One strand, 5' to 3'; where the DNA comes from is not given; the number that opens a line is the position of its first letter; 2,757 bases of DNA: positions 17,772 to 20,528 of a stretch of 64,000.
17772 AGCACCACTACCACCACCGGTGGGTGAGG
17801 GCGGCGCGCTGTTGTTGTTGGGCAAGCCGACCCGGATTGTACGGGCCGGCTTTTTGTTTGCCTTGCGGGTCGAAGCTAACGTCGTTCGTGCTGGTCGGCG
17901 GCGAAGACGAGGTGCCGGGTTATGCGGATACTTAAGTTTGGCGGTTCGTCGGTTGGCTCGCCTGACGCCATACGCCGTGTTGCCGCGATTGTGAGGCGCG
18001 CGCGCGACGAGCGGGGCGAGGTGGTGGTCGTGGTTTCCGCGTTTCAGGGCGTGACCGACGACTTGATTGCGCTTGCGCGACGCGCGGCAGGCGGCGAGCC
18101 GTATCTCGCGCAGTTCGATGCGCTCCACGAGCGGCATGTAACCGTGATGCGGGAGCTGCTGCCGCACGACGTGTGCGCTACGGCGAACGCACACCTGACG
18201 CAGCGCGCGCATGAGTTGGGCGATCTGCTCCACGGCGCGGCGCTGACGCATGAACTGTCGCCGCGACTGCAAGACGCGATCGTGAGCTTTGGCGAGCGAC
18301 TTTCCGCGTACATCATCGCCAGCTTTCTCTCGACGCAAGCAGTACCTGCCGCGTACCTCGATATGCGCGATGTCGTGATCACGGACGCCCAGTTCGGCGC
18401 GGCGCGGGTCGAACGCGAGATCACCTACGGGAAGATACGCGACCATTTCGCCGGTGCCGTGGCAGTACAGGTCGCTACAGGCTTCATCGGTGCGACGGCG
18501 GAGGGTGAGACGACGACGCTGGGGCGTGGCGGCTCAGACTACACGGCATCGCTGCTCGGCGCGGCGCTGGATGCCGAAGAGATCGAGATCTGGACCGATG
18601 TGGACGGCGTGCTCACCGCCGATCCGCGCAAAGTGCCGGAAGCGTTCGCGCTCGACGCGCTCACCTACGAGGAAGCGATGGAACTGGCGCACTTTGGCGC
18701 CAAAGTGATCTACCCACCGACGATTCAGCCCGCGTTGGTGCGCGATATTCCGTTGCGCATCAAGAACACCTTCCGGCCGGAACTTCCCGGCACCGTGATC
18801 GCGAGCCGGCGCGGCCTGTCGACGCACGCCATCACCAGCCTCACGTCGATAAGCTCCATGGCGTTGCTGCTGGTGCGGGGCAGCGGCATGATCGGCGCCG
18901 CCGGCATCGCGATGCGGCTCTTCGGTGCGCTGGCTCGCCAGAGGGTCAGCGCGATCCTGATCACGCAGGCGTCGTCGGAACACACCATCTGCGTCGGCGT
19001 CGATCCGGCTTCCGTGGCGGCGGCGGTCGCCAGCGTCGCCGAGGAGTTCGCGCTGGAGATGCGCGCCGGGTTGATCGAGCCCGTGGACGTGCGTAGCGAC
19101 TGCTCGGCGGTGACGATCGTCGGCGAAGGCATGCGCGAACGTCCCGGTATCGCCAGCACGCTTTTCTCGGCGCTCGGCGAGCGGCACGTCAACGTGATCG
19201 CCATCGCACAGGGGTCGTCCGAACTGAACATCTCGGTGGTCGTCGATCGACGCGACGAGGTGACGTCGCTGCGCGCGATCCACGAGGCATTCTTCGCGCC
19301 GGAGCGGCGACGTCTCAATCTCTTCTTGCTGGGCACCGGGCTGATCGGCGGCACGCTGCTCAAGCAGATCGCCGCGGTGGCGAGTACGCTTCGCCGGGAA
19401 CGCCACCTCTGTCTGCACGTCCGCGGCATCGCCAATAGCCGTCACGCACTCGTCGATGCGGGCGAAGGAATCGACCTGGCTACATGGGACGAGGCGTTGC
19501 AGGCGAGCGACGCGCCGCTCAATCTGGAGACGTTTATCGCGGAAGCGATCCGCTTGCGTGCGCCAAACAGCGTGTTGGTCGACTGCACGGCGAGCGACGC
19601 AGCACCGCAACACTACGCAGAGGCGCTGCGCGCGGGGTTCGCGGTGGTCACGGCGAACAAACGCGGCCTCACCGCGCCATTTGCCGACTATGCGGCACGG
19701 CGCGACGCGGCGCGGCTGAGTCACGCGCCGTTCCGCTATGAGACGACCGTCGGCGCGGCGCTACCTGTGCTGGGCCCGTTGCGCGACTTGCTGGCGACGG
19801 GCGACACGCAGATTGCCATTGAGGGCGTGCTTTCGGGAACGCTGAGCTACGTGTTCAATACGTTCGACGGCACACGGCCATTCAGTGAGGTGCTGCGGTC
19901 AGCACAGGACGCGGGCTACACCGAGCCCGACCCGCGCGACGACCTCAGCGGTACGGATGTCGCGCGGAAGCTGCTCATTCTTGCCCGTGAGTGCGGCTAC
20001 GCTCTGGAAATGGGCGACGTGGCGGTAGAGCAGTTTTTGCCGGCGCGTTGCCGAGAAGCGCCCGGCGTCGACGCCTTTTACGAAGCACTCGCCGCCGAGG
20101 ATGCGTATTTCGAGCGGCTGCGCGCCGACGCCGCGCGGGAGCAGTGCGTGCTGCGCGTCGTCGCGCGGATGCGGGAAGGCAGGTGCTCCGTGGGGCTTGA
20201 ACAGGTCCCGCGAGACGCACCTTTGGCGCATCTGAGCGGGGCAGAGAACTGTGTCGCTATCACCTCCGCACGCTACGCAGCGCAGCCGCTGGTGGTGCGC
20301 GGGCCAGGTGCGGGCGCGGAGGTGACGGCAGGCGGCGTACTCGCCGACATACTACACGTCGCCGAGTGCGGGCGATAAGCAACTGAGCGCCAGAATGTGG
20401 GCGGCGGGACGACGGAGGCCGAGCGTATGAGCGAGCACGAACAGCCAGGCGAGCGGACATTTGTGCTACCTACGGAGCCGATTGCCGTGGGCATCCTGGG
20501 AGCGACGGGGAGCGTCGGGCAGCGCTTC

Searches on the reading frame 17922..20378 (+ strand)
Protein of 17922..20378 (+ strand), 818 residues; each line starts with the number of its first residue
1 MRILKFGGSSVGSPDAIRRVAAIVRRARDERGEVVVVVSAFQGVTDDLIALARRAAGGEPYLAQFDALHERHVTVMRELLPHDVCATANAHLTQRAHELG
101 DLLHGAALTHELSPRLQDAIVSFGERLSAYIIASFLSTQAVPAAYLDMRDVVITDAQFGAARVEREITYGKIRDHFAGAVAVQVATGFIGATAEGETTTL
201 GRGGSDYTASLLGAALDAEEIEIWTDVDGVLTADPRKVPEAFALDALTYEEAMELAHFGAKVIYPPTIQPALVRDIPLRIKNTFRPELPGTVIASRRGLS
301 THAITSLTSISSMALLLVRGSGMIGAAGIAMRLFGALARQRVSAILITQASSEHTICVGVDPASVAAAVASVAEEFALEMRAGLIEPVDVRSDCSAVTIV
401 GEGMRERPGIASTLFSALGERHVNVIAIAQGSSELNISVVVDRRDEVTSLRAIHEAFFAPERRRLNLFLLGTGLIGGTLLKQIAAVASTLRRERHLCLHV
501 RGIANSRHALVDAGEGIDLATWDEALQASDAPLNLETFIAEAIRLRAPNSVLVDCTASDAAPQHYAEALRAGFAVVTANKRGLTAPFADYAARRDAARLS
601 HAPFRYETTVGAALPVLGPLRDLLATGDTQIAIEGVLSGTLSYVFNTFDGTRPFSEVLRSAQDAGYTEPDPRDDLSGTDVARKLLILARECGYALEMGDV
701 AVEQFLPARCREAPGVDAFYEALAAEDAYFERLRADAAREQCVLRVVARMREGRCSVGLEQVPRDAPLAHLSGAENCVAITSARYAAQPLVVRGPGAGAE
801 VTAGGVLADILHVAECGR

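Call 7: search_protein_families(library=ncbifam, proteins=[window:17922-20378:+])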
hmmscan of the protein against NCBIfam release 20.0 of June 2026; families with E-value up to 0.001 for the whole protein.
window:17922-20378:+ (818 aa): 31 families (the best 25 are shown)
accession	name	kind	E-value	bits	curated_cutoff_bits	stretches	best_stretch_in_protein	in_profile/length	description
NF006959.0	PRK09436.1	equivalog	8.9e-291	966.7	726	1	1-815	1-814/819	bifunctional aspartate kinase/homoserine dehydrogenase I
NF007003.0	PRK09466.1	subfamily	3e-163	545.2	582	1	3-814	14-807/810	bifunctional aspartate kinase/homoserine dehydrogenase II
NF004938.0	PRK06291.1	equivalog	1.2e-137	459.4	528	1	3-459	4-463/468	aspartate kinase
TIGR00657.1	asp_kinases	subfamily_domain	1.1e-119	400.4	208.7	1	3-458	5-441/442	aspartate kinase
TIGR00656.1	asp_kin_monofn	equivalog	3.9e-112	375.2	402.25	1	3-458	5-405/407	aspartate kinase, monofunctional class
NF006570.0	PRK09084.1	equivalog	9.1e-107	357.9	455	1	1-459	4-450/452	lysine-sensitive aspartokinase 3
NF006515.0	PRK08961.1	equivalog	5.9e-80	269.3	802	1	3-461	11-463/861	bifunctional aspartate kinase/diaminopimelate decarboxylase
NF005155.0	PRK06635.1-4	equivalog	1.8e-75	254.5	346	2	106-457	55-401/407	aspartate kinase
NF006540.0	PRK09034.1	equivalog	1.5e-74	251.2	434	3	1-308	1-303/454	aspartate kinase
NF005154.0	PRK06635.1-2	equivalog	5.2e-73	246.7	376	2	113-457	63-402/407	aspartate kinase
NF006068.0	PRK08210.1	equivalog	2e-72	244.6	474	1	109-458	63-401/405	aspartate kinase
NF005656.0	PRK07431.1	equivalog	2.6e-68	231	657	2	106-457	55-409/587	aspartate kinase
NF005156.0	PRK06635.1-5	equivalog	2e-60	204.7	594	2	106-461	55-404/411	aspartate kinase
NF005153.0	PRK06635.1-1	equivalog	2.6e-60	204.6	585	2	98-457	49-405/421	aspartate kinase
NF005159.0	PRK06635.2-3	equivalog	2e-56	191.7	379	2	106-456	56-404/406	aspartate kinase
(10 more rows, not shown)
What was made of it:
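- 17922..20378 (+): thrA, bifunctional aspartate kinase / homoserine dehydrogenase I. Call 7 (PRK09436, 967 bits, cutoff 726)
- Checked: thrA ATG is at 17922, 967 bits to NCBIfam PRK09436 (call 7).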

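Call 8: find_related_loci(query=window:17922-20378:+, collection=genome_contigs, flank=3000)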
Query window:17922-20378:+ (818 aa) in genome_contigs; peptide patterns used: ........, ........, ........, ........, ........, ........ (x = any residue, [..] = any of these).
176 stretches matched a pattern; 91 encode a relative of the query (tblastn E <= 1e-3); the best 80 are kept; 80 distinct loci.
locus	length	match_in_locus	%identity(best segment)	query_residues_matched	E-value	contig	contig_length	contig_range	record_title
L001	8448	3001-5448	75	1-818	0e+0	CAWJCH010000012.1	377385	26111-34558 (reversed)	MAG: uncultured Chloroflexia bacterium isolate MFD06714.bin.2.15 genome assembly, contig: contig_20924, whole genome sho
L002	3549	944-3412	56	1-815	0e+0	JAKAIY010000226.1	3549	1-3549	MAG: Chloroflexi bacterium isolate WY3.bin53 NODE_60140_length_3549_cov_1.335184, whole genome shotgun sequence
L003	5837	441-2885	47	1-815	0e+0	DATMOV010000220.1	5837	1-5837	MAG TPA_asm: Cytophagaceae bacterium isolate SMAG_U12885 k141_4099205, whole genome shotgun sequence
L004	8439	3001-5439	49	1-813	0e+0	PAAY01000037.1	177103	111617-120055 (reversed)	MAG: Saprospirales bacterium isolate NAT133 MHASMcontig_913262, whole genome shotgun sequence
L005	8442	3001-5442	47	1-814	0e+0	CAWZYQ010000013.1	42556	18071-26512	MAG TPA_asm: uncultured Cytophagales bacterium isolate SRR948829_concoct_67 genome assembly, contig: ERZ2484278.94, whol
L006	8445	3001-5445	49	1-815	0e+0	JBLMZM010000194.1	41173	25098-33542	MAG: Ignavibacteriales bacterium isolate MAG203 PRJNA951521_bin6_renamed_201, whole genome shotgun sequence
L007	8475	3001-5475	50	1-815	0e+0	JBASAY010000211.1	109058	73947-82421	MAG: Tunicatimonas sp. isolate MFD12120_ilm_asm_bin2 k127_85881, whole genome shotgun sequence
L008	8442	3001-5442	50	1-816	0e+0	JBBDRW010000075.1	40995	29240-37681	MAG: Balneolaceae bacterium isolate LejiaC_50_11 Lejia_C_2238_length_40995_cov_6, whole genome shotgun sequence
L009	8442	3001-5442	48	1-814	0e+0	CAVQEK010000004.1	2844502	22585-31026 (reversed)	MAG: uncultured Cytophagales bacterium isolate MFD02416.bin.1.44 genome assembly, contig: contig_26612, whole genome sho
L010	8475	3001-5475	49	1-815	0e+0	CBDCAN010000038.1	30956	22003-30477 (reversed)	MAG: Tunicatimonas sp. isolate 53302e27-79fc-4a18-af7b-f480b93eed45 genome assembly, contig: contig_38, whole genome sho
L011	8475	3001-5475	49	1-815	0e+0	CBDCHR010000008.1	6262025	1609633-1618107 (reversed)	MAG: Cyclobacteriaceae bacterium isolate f0bda704-0092-420b-8c8c-99a94aecc3c0 genome assembly, contig: contig_6, whole g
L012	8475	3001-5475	50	1-815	0e+0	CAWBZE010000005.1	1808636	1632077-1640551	MAG: uncultured Cytophagales bacterium isolate MFD03250.bin.1.122 genome assembly, contig: contig_2568, whole genome sho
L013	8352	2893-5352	47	1-815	0e+0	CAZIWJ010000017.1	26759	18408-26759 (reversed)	MAG TPA_asm: uncultured Roseivirgaceae bacterium isolate binchicken_co8_373 genome assembly, contig: NODE_2536_length_26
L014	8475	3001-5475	49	1-815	0e+0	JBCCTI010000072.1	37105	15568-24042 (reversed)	MAG: Bacteroidota bacterium isolate P01_D01_bin.77 k141_1326039_length_37105_cov_48.9785, whole genome shotgun sequence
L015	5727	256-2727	49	1-814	0e+0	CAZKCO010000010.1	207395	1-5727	MAG TPA_asm: uncultured Roseivirgaceae bacterium isolate SRP063590_co1_48 genome assembly, contig: NODE_50_length_207395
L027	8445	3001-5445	47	1-815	0e+0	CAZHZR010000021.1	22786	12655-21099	MAG TPA_asm: uncultured Roseivirgaceae bacterium isolate SRP220891_co3_550 genome assembly, contig: NODE_2706_length_227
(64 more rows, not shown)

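Call 12: find_related_loci(query=window:17922-20378:+, collection=metagenome_contigs, flank=1500)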
Query window:17922-20378:+ (818 aa) in metagenome_contigs; peptide patterns used: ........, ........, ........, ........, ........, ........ (x = any residue, [..] = any of these).
174 stretches matched a pattern; 55 encode a relative of the query (tblastn E <= 1e-3); 55 distinct loci.
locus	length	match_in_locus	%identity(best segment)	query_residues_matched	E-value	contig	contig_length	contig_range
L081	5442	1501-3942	46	1-814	0e+0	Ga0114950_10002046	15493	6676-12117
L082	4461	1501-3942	46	1-814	0e+0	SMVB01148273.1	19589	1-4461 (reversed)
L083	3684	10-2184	49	90-815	0e+0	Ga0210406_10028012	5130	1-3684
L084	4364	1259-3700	44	1-814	0e+0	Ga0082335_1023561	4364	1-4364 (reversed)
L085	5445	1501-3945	45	1-815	0e+0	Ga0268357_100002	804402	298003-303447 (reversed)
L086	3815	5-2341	45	36-814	0e+0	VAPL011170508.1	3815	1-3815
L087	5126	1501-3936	44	1-814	0e+0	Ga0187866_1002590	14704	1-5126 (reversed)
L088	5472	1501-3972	49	1-814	0e+0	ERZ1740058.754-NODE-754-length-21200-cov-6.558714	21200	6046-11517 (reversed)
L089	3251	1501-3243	43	1-580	1e-147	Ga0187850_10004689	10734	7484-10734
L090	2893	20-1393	45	1-458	1e-125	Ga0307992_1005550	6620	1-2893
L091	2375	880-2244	51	1-454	5e-132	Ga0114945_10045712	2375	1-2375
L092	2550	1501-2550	49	1-349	8e-103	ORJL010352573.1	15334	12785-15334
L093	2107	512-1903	40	1-457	2e-105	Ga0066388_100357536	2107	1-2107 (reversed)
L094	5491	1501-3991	45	1-815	8e-141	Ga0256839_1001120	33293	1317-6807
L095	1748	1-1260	46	314-815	9e-97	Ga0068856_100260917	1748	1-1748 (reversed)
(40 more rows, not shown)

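Call 14: find_homologous_proteins(query=window:17922-20378:+, max_evalue=1e-100)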
Query window:17922-20378:+ (818 aa): 7835 proteins with E <= 1e-100 among 8000 candidates; the best 120 are listed.
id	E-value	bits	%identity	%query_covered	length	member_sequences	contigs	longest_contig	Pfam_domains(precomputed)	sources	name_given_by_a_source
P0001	0.0e+0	1765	100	100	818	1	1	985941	PF00696.34,PF22468.3,PF01842.32,PF00742.25,PF13840.13,PF03447.23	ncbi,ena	-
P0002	0.0e+0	1287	75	100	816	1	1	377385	PF00696.34,PF22468.3,PF01842.32,PF00742.25,PF13840.13,PF03447.23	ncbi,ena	-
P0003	0.0e+0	1232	73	100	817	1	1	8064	PF00696.34,PF22468.3,PF01842.32,PF00742.25,PF13840.13,PF03447.23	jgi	jgi:aspartokinase/homoserine dehydrogenase 1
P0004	0.0e+0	1144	68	100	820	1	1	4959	PF00696.34,PF22468.3,PF01842.32,PF00742.25,PF13840.13,PF03447.23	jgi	jgi:aspartokinase/homoserine dehydrogenase 1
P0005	0.0e+0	1090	65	100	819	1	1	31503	PF00696.34,PF22468.3,PF01842.32,PF00742.25,PF13840.13,PF03447.23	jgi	jgi:aspartokinase/homoserine dehydrogenase 1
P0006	0.0e+0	1070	65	99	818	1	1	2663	PF00696.34,PF22468.3,PF01842.32,PF00742.25,PF13840.13,PF03447.23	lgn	-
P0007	2.5e-298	1010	62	97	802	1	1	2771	PF00696.34,PF22468.3,PF01842.32,PF00742.25,PF13840.13,PF03447.23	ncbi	ncbi:MAG: bifunctional aspartate kinase/homoserine dehydrogenase I, partial [Ktedonobacterales bacte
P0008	2.0e-296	1003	62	100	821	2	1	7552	PF00696.34,PF22468.3,PF01842.32,PF00742.25,PF13840.13,PF03447.23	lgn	-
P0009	6.8e-270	916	56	100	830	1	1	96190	PF00696.34,PF22468.3,PF01842.32,PF00742.25,PF13840.13,PF03447.23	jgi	jgi:aspartokinase/homoserine dehydrogenase 1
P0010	1.2e-266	905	56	100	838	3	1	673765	PF00696.34,PF22468.3,PF01842.32,PF00742.25,PF13840.13,PF03447.23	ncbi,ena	-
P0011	8.2e-266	902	56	100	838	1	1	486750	PF00696.34,PF22468.3,PF01842.32,PF00742.25,PF13840.13,PF03447.23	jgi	jgi:aspartokinase/homoserine dehydrogenase 1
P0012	5.2e-263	893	55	100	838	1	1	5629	PF00696.34,PF22468.3,PF01842.32,PF00742.25,PF13840.13,PF03447.23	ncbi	-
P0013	4.8e-262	890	56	100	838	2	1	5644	PF00696.34,PF22468.3,PF01842.32,PF00742.25,PF13840.13,PF03447.23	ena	-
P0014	9.9e-262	889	55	100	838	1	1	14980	PF00696.34,PF22468.3,PF01842.32,PF00742.25,PF13840.13,PF03447.23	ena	-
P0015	1.9e-261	888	56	100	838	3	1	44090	PF00696.34,PF22468.3,PF01842.32,PF00742.25,PF13840.13,PF03447.23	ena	-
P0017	2.0e-259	881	55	100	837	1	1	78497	PF00696.34,PF22468.3,PF01842.32,PF00742.25,PF13840.13,PF03447.23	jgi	jgi:aspartokinase/homoserine dehydrogenase 1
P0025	1.1e-250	852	53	100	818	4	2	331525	PF00696.34,PF22468.3,PF01842.32,PF00742.25,PF13840.13,PF03447.23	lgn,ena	-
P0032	2.4e-249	848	54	100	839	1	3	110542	PF00696.34,PF22468.3,PF01842.32,PF00742.25,PF13840.13,PF03447.23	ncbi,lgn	ncbi:MAG TPA: bifunctional aspartate kinase/homoserine dehydrogenase I [Ktedonobacterales bacterium]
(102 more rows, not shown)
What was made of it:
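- The layout is conserved in L001, L137, L141, L002, L139 and L140, whose ThrA is 54-75% identical (calls 8, 14).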

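Call 15: find_encoding_contigs(protein=P0001, flank=600, max_places=1)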
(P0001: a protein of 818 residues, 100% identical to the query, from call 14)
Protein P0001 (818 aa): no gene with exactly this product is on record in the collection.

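Call 16: find_encoding_contigs(protein=P0003, flank=4000, max_places=1)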
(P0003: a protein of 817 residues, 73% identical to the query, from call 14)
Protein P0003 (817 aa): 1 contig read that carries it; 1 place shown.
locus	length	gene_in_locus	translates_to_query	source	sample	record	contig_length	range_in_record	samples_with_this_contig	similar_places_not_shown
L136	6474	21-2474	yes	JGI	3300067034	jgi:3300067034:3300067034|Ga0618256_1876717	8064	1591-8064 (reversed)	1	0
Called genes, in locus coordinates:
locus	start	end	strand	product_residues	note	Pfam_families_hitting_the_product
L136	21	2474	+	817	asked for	PF00696:AA_kinase, PF22468:ACT_9, PF01842:ACT, PF13840:ACT_7 (weak), PF22468:ACT_9, PF03447:NAD_binding_3, PF00742:Homoserine_dh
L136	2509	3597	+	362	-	PF01118:Semialdhyde_dh, PF02774:Semialdhyde_dhC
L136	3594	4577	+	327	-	PF00288:GHMP_kinases_N, PF08544:GHMP_kinases_C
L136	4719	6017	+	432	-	PF14821:Thr_synth_N, PF00291:PALP, PF24857:THR4_C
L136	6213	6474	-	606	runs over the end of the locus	PF02254:TrkA_N, PF13241:NAD_binding_7 (faint), PF22614:Slo-like_RCK (faint), PF02254:TrkA_N, PF02080:TrkA_C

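Call 17: find_encoding_contigs(protein=P0004, flank=4000, max_places=1)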
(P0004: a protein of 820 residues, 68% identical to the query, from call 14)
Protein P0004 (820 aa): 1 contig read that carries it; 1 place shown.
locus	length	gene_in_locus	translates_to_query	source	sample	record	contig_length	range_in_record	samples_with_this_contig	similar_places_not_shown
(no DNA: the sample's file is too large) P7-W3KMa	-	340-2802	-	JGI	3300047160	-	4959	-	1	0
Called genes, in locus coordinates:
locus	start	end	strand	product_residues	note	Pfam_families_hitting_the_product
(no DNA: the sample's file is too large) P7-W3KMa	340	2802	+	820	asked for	PF00696:AA_kinase, PF22468:ACT_9, PF01842:ACT, PF13840:ACT_7, PF22468:ACT_9, PF03447:NAD_binding_3, PF00742:Homoserine_dh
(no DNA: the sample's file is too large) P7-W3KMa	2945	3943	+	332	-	PF01118:Semialdhyde_dh, PF02774:Semialdhyde_dhC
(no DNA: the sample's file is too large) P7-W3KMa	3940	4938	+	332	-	PF00288:GHMP_kinases_N, PF08544:GHMP_kinases_C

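Call 18: find_encoding_contigs(protein=P0005, flank=4000, max_places=1)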
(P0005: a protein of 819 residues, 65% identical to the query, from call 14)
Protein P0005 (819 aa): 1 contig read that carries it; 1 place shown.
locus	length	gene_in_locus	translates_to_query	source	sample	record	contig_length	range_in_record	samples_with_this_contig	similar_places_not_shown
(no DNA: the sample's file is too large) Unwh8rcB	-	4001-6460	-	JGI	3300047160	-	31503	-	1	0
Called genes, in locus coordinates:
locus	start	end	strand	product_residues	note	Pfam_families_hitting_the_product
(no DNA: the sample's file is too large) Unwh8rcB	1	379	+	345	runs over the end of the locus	PF12698:ABC2_membrane_3 (weak)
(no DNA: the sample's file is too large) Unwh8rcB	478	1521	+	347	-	PF12698:ABC2_membrane_3 (weak)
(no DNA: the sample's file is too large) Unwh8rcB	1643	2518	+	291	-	PF00005:ABC_tran, PF13304:AAA_21 (weak)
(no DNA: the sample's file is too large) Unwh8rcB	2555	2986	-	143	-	PF10604:Polyketide_cyc2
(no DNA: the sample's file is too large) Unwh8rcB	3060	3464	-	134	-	PF00072:Response_reg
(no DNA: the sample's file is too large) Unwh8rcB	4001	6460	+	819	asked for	PF00696:AA_kinase, PF22468:ACT_9, PF01842:ACT, PF13840:ACT_7 (weak), PF22468:ACT_9, PF03447:NAD_binding_3, PF00742:Homoserine_dh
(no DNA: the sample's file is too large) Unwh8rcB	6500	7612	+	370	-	PF01118:Semialdhyde_dh, PF02774:Semialdhyde_dhC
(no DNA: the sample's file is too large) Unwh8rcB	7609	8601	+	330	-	PF00288:GHMP_kinases_N, PF08544:GHMP_kinases_C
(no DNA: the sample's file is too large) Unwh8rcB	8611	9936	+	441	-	PF14821:Thr_synth_N, PF00291:PALP, PF24857:THR4_C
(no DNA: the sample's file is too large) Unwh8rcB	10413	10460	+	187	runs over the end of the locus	PF03729:DUF308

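Call 19: find_encoding_contigs(protein=P0008, flank=4000, max_places=1)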
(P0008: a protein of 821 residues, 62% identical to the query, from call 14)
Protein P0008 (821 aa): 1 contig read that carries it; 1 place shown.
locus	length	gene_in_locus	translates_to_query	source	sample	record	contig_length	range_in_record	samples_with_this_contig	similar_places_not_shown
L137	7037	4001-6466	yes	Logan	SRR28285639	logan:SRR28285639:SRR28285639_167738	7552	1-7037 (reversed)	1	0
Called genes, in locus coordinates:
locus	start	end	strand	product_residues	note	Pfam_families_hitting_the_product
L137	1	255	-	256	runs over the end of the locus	?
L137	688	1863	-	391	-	-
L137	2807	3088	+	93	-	PF13560:HTH_31, PF01381:HTH_3 (weak)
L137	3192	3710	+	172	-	-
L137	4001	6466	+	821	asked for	PF00696:AA_kinase, PF13840:ACT_7 (faint), PF22468:ACT_9, PF01842:ACT (weak), PF22468:ACT_9, PF03447:NAD_binding_3, PF00742:Homoserine_dh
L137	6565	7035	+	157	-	?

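Call 20: find_encoding_contigs(protein=P0009, flank=4000, max_places=1)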
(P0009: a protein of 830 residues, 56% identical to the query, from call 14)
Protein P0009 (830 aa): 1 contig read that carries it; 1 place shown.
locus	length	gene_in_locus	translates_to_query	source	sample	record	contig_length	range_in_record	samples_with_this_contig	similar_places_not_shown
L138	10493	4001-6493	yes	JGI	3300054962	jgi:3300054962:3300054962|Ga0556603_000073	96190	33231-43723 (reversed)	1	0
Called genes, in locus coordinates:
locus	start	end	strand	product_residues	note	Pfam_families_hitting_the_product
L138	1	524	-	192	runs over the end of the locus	-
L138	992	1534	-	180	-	-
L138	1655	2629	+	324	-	PF00288:GHMP_kinases_N, PF08544:GHMP_kinases_C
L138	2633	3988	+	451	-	PF14821:Thr_synth_N, PF00291:PALP, PF24857:THR4_C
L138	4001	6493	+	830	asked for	PF00696:AA_kinase, PF22468:ACT_9, PF13840:ACT_7 (weak), PF01842:ACT (weak), PF22468:ACT_9, PF03447:NAD_binding_3, PF00742:Homoserine_dh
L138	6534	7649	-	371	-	PF01380:SIS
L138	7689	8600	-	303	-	PF00480:ROK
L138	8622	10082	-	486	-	PF00324:AA_permease, PF13520:AA_permease_2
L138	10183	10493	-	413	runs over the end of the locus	PF01979:Amidohydro_1, PF07969:Amidohydro_3 (weak)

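Call 21: find_encoding_contigs(protein=P0010, flank=4000, max_places=1)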
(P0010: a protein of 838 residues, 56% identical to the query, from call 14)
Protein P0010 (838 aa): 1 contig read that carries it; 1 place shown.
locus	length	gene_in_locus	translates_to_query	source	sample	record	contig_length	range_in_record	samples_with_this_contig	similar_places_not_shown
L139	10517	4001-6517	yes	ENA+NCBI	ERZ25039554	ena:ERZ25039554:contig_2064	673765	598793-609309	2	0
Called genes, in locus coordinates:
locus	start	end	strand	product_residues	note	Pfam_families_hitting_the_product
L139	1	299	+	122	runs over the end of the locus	-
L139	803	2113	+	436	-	PF00579:tRNA-synt_1b, PF22421:SYY_C-terminal, PF01479:S4 (weak)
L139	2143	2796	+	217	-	PF12146:Hydrolase_4 (weak), PF20408:Abhydrolase_11, PF00561:Abhydrolase_1 (faint)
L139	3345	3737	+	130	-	PF01906:YbjQ_1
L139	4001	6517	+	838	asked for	PF00696:AA_kinase, PF22468:ACT_9, PF01842:ACT, PF13840:ACT_7 (weak), PF22468:ACT_9, PF03447:NAD_binding_3, PF00742:Homoserine_dh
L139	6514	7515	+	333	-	PF00288:GHMP_kinases_N, PF08544:GHMP_kinases_C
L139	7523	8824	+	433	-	PF14821:Thr_synth_N, PF00291:PALP, PF24857:THR4_C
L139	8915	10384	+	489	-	PF07690:MFS_1, PF00083:Sugar_tr, PF13347:MFS_2, PF07690:MFS_1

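Call 22: find_encoding_contigs(protein=P0032, flank=4000, max_places=1)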
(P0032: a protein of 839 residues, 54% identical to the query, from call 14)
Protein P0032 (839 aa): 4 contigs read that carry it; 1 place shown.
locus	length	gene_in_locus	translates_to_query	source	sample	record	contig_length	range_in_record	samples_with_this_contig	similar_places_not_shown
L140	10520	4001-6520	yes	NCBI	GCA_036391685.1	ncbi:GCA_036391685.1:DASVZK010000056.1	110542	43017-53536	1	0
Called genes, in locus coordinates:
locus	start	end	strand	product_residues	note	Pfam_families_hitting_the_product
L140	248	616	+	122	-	-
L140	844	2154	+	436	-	PF00579:tRNA-synt_1b, PF22421:SYY_C-terminal, PF01479:S4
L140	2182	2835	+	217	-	PF12146:Hydrolase_4, PF00561:Abhydrolase_1 (faint), PF20408:Abhydrolase_11 (weak), PF10142:PhoPQ_related (weak)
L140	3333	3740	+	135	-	PF01906:YbjQ_1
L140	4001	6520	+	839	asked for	PF00696:AA_kinase, PF22468:ACT_9, PF01842:ACT, PF13840:ACT_7 (weak), PF22468:ACT_9, PF03447:NAD_binding_3, PF00742:Homoserine_dh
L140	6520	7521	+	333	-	PF00288:GHMP_kinases_N, PF08544:GHMP_kinases_C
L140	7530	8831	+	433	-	PF14821:Thr_synth_N, PF00291:PALP, PF24857:THR4_C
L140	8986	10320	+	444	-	PF00083:Sugar_tr (faint), PF07690:MFS_1, PF13347:MFS_2, PF07690:MFS_1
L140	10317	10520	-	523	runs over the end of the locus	PF04932:Wzy_C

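Call 25: find_encoding_contigs(protein=P0006, flank=1500, max_places=1)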
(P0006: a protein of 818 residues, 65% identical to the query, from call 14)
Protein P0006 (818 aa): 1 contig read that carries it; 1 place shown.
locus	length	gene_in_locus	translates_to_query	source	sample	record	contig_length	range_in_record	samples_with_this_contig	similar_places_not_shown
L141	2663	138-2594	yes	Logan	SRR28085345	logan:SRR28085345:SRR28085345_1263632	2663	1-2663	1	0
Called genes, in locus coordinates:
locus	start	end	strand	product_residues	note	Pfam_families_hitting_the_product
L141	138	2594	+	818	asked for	PF00696:AA_kinase, PF22468:ACT_9, PF01842:ACT (weak), PF13840:ACT_7 (weak), PF22468:ACT_9, PF03447:NAD_binding_3, PF00742:Homoserine_dh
